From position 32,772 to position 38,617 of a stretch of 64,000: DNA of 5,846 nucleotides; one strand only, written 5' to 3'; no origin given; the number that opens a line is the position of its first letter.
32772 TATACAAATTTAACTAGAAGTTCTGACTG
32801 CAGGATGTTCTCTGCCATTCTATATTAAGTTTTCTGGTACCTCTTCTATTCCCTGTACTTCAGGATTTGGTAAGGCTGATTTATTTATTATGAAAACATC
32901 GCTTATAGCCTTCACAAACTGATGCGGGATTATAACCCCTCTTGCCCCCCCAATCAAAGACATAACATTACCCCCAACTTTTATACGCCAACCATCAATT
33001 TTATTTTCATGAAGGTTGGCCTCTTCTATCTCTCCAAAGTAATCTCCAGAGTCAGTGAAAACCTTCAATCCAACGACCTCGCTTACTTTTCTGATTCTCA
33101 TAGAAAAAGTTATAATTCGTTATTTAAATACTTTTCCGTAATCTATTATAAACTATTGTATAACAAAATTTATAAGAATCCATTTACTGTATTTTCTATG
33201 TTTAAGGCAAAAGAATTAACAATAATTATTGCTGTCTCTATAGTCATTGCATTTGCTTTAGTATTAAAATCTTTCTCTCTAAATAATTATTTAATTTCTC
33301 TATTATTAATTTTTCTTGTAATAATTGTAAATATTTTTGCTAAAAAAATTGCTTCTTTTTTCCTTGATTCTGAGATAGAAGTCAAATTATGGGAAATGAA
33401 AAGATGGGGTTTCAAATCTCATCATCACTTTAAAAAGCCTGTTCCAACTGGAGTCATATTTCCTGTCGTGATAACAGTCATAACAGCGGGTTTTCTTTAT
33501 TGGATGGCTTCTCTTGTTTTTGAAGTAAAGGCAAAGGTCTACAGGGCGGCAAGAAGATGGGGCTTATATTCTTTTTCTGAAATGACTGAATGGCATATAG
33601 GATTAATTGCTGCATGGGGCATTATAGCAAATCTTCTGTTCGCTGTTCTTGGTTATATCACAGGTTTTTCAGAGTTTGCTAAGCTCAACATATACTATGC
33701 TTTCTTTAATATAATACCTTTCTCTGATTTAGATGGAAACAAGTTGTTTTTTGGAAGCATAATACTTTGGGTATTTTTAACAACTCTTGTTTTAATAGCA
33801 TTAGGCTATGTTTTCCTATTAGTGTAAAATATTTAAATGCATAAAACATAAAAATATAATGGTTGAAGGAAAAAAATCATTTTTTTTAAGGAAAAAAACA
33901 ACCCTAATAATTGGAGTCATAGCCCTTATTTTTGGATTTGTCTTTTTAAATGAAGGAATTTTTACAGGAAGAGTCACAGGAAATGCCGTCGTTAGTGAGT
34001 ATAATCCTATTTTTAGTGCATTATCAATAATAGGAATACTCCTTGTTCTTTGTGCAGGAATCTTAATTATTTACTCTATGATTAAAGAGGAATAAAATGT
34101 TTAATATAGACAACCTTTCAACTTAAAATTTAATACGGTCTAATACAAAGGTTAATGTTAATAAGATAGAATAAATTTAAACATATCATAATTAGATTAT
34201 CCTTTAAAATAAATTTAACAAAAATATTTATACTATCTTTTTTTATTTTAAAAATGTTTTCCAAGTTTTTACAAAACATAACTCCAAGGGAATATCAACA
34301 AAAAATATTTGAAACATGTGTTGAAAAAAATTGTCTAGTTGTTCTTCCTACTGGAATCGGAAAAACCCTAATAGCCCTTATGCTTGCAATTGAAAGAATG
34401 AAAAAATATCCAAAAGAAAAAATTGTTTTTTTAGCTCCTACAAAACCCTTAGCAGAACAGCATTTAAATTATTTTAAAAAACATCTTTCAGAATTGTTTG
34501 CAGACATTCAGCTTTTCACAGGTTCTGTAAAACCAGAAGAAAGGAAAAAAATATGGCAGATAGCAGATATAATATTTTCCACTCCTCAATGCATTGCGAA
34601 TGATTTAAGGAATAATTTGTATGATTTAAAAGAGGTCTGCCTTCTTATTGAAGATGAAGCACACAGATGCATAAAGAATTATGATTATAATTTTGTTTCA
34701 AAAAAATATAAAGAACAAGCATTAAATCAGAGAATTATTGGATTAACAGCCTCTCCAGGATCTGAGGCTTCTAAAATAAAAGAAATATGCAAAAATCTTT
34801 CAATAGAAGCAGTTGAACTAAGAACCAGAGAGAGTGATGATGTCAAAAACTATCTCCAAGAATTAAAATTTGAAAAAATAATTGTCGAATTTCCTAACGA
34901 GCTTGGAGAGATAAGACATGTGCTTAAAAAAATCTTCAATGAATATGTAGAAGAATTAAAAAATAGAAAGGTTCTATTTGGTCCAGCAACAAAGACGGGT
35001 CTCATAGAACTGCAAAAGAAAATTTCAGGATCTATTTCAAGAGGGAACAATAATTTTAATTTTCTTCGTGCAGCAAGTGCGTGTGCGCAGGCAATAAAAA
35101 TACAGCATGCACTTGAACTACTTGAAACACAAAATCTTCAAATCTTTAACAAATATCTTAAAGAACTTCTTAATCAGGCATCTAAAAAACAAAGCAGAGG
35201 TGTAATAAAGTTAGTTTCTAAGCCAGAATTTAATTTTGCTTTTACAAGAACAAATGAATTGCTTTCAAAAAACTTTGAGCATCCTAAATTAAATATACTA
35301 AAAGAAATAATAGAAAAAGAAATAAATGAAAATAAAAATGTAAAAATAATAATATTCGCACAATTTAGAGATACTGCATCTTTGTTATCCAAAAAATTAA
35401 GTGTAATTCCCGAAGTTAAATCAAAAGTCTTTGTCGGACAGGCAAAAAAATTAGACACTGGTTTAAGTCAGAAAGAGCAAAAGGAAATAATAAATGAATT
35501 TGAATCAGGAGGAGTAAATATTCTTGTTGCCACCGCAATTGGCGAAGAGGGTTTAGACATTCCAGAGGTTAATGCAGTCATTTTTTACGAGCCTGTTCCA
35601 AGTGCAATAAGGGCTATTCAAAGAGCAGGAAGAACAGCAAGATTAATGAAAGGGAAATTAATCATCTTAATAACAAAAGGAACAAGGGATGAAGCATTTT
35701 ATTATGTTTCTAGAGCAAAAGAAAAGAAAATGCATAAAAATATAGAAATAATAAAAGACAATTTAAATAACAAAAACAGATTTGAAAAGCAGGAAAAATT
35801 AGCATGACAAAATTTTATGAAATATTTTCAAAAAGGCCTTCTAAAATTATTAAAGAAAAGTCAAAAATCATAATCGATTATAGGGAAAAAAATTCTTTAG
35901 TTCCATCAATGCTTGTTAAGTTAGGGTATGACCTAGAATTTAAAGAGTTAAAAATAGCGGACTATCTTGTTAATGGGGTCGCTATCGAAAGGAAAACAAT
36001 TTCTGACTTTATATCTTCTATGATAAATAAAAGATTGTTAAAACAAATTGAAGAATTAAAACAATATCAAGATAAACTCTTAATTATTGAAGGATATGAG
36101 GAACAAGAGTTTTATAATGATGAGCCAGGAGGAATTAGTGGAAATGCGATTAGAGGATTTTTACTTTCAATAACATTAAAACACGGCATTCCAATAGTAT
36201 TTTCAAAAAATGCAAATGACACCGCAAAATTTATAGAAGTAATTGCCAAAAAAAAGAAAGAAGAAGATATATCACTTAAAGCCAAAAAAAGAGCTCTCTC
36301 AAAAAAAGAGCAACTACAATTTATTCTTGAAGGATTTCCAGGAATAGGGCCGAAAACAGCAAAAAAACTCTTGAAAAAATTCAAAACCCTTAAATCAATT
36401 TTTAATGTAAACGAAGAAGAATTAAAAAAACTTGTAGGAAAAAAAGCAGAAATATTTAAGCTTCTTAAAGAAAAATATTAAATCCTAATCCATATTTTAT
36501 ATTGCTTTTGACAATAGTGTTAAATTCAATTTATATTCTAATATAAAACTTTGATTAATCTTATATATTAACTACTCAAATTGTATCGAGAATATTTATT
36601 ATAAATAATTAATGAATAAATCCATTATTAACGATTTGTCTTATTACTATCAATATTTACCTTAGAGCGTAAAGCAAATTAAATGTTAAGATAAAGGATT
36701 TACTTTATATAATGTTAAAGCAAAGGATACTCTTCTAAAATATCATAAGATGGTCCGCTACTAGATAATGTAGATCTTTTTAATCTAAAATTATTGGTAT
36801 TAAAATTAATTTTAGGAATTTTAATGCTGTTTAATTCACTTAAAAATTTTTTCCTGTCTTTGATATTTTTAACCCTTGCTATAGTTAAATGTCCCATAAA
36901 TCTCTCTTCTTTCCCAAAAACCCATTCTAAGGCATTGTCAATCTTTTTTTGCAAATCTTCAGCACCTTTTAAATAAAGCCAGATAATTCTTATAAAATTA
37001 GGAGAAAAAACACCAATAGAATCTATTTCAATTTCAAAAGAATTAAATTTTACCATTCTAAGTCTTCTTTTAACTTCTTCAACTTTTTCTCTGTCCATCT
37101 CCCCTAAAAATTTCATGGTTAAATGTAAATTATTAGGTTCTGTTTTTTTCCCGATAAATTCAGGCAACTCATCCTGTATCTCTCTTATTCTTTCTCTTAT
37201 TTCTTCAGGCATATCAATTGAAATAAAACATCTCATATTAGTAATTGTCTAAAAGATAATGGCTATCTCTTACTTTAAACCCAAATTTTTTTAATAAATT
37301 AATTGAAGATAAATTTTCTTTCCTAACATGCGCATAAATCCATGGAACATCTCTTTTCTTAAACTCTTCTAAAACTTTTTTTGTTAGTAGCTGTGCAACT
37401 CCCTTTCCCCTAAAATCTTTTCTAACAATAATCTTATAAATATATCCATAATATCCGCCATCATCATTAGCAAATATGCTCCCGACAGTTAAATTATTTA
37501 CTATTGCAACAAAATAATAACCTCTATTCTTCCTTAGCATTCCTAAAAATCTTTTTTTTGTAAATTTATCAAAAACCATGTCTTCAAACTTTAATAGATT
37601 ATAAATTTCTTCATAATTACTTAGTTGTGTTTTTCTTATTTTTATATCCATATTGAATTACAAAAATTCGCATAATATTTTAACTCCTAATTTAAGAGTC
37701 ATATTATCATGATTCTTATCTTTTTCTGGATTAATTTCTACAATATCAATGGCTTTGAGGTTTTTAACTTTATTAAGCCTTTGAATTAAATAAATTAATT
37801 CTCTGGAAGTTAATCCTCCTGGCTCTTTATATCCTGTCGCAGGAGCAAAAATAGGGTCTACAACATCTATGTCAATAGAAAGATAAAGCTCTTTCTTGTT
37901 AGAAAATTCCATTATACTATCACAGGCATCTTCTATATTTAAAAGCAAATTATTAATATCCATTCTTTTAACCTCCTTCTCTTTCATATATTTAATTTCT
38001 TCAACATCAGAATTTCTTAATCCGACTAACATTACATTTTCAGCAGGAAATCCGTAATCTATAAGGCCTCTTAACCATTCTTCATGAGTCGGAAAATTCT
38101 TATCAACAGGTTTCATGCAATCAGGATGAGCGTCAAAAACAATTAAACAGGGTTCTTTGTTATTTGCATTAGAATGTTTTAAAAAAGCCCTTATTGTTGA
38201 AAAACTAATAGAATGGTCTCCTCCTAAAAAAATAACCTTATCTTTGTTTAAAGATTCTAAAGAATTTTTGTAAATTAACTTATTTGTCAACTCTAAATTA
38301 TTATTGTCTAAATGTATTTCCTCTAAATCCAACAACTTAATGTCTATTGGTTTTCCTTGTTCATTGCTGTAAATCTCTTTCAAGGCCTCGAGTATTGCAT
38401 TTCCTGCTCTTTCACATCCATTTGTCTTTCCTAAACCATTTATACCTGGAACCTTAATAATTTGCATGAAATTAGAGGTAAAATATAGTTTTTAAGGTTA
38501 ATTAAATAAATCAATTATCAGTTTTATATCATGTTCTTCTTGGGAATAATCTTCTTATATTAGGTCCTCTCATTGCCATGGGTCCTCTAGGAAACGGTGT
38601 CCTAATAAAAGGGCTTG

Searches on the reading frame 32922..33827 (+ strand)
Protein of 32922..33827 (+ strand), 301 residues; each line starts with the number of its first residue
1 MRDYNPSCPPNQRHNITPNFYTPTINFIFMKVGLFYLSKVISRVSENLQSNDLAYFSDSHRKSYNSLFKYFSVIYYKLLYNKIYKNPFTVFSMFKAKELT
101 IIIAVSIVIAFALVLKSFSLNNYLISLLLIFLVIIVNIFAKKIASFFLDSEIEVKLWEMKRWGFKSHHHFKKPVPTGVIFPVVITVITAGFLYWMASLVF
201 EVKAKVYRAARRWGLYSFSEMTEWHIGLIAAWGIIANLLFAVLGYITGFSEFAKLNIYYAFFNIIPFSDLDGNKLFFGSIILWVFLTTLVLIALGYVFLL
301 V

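Call 76: search_protein_families(library=pfam, proteins=[window:32922-33827:+], max_evalue=0.001)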
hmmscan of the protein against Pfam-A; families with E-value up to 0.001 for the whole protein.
window:32922-33827:+ (301 aa): 1 family
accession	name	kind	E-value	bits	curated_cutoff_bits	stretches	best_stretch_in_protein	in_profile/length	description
PF02163.28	Peptidase_M50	-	0.00037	20.4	27.2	0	253-278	167-192/221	Peptidase family M50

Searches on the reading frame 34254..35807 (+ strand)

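Call 9: search_protein_families(library=pfam, proteins=[window:34254-35807:+], max_evalue=0.01)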
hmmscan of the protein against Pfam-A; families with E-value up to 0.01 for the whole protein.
window:34254-35807:+ (517 aa): 11 families
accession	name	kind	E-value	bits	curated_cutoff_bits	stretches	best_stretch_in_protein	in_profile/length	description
PF00270.35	DEAD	-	2.6e-27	96.1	26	1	13-173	2-165/167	DEAD/DEAH box helicase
PF00271.37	Helicase_C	-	3.2e-26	92.2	23.5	1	345-464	2-109/110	Helicase conserved C-terminal domain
PF04851.21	ResIII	-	2.1e-23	83.5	22.5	1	9-168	2-162/164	Type III restriction enzyme, res subunit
PF21210.2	RNA_helicase_helical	-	3.4e-12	46.9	27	1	246-327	25-104/108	Putative ATP-dependent RNA helicase, helical bundle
PF18766.7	SWI2_SNF2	-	2.2e-06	27.9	26.7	1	24-174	18-161/221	SWI2/SNF2 ATPase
PF02562.22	PhoH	-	1.7e-05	24.8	27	1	9-79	2-73/205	PhoH-like protein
PF22590.2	Cas3-like_C_2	-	0.00046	20.9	27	1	390-463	30-103/106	CRISPR-associated nuclease/helicase Cas3, C-terminal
PF16203.11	ERCC3_RAD25_C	-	0.0017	18.2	27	1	403-485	88-166/248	ERCC3/RAD25/XPB C-terminal helicase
PF09848.15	SLFN-g3_helicase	-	0.0022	17.8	24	0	33-145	10-97/354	Schlafen group 3, DNA/RNA helicase domain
PF07517.20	SecA_DEAD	-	0.0036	17.1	24.6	0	22-126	88-190/290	SecA DEAD-like domain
PF20720.3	nSTAND3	-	0.0093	16.1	27.2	0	24-52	16-46/155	Novel STAND NTPase 3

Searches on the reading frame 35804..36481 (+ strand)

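Call 76: search_protein_families(library=pfam, proteins=[window:35804-36481:+], max_evalue=0.001)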
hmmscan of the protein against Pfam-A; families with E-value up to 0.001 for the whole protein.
window:35804-36481:+ (225 aa): 4 families
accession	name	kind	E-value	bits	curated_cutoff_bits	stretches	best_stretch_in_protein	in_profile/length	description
PF02732.21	ERCC4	-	5.5e-24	85.1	24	1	24-145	1-138/140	ERCC4 domain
PF14520.12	HHH_5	-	2.3e-08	34.8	27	1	175-214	4-46/57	Helix-hairpin-helix domain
PF01367.25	5_3_exonuc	-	6e-06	27.1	40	1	176-211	21-60/97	5'-3' exonuclease, C-terminal SAM fold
PF12826.13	HHH_2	-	4.8e-05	23.9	27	1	177-209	7-39/64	Helix-hairpin-helix motif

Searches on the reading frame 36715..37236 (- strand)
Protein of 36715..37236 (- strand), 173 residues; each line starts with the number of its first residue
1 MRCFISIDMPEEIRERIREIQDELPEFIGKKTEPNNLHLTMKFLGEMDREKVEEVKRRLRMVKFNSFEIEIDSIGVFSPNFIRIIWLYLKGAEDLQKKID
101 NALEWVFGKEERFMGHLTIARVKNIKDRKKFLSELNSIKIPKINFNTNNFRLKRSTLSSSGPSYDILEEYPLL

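Call 76: search_protein_families(library=pfam, proteins=[window:36715-37236:-], max_evalue=0.001)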
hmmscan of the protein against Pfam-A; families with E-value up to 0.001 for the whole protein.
window:36715-37236:- (173 aa): 3 families
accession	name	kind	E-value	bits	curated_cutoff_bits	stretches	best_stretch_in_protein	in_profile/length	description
PF02834.22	LigT_PEase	-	6.4e-26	90.8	23.3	2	7-86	1-87/87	LigT like Phosphoesterase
PF13563.12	2_5_RNA_ligase2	-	1.1e-09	38.9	27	1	10-137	2-131/152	2'-5' RNA ligase superfamily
PF10469.15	AKAP7_NLS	-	0.00039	20.8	24.4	1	12-148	13-173/208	AKAP7 2'5' RNA ligase-like domain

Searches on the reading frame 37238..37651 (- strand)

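Call 76: search_protein_families(library=pfam, proteins=[window:37238-37651:-], max_evalue=0.001)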
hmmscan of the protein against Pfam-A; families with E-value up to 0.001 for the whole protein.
window:37238-37651:- (137 aa): 8 families
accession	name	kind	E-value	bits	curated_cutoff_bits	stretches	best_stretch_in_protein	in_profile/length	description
PF00583.31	Acetyltransf_1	-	4.7e-16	59.5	20.7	1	16-125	4-116/116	Acetyltransferase (GNAT) family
PF13673.13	Acetyltransf_10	-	1.3e-10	41.7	23.6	1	26-129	12-111/128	Acetyltransferase (GNAT) domain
PF13508.13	Acetyltransf_7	-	2.5e-10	41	27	1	43-127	2-84/84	Acetyltransferase (GNAT) domain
PF08445.16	FR47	-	2.9e-10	40.4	22.1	1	67-132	20-84/86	FR47-like protein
PF13302.13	Acetyltransf_3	-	1.2e-08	36.2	25.4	1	35-126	41-138/138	Acetyltransferase (GNAT) domain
PF12746.13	GNAT_acetyltran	-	0.00026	21.1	26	1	73-128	185-237/243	GNAT acetyltransferase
PF14542.12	Acetyltransf_CG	-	0.00043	20.8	30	1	70-101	26-57/80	GCN5-related N-acetyl-transferase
PF13527.13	Acetyltransf_9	-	0.00091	19.7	25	0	69-127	73-126/127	Acetyltransferase (GNAT) domain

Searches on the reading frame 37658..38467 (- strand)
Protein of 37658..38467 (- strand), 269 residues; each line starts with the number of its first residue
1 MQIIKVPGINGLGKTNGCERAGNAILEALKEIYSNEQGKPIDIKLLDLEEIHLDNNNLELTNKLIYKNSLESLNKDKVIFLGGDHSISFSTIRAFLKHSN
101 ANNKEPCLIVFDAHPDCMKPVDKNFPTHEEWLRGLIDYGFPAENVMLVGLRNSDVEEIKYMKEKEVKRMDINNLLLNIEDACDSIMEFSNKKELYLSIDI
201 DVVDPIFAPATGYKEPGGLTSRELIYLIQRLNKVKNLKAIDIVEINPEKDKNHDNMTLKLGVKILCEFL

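Call 76: search_protein_families(library=pfam, proteins=[window:37658-38467:-], max_evalue=0.001)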
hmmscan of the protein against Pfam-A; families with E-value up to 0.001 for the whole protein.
window:37658-38467:- (269 aa): 1 family
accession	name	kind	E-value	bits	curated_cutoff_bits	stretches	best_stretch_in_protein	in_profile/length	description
PF00491.26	Arginase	-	1.8e-52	179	22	1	10-268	12-277/280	Arginase family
